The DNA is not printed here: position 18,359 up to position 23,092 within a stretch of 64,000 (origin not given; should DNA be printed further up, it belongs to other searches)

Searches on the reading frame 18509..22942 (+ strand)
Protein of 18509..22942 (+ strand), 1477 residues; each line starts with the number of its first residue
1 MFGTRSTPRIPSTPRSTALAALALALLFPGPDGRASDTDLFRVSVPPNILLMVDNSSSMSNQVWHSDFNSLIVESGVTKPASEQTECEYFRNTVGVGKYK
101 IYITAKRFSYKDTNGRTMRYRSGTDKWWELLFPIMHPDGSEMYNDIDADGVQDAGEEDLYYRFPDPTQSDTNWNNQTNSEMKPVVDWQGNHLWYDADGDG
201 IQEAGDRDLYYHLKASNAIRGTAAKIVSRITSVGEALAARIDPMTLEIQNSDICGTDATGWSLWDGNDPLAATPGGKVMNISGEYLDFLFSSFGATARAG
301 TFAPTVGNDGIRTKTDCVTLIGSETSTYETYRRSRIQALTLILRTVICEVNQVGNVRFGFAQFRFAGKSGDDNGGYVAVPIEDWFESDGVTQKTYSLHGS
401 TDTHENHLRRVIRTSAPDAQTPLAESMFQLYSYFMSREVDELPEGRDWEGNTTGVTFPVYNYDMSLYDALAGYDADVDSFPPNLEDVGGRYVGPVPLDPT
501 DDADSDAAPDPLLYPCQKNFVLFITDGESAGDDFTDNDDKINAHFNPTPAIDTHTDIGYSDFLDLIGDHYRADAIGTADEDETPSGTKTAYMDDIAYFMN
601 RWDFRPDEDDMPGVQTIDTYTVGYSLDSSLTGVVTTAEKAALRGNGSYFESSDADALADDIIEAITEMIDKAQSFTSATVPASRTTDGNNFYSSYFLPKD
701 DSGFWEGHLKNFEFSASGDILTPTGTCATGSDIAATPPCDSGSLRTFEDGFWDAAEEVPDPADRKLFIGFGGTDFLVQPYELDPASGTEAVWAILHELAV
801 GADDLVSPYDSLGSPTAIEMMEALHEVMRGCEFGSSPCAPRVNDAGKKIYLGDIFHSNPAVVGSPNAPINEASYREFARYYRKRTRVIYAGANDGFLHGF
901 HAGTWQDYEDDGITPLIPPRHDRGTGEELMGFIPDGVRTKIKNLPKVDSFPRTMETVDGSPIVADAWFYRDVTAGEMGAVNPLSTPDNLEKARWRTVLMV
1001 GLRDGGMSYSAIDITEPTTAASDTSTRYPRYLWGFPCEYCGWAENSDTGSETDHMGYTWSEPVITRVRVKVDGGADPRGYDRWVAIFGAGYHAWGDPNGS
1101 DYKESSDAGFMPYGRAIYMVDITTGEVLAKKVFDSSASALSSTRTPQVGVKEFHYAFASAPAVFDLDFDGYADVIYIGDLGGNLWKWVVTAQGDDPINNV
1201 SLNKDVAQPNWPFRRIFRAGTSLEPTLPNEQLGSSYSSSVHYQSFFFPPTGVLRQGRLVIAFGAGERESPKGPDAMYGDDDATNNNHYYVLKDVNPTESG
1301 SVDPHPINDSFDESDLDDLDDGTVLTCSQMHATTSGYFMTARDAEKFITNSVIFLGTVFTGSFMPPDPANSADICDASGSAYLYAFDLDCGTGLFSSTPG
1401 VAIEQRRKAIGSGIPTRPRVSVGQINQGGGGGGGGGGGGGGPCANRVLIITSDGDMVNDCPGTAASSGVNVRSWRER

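Call 85: search_solved_structures(query=window:18509-22942:+, max_evalue=0.00001)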
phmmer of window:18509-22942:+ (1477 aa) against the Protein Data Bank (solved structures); distinct sequences matched with E-value up to 0.00001: 1.
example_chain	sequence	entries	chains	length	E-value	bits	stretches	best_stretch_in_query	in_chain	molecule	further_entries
3hx6_A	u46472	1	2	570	1.8e-10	42.2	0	849-902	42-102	Type 4 fimbrial biogenesis protein PilY1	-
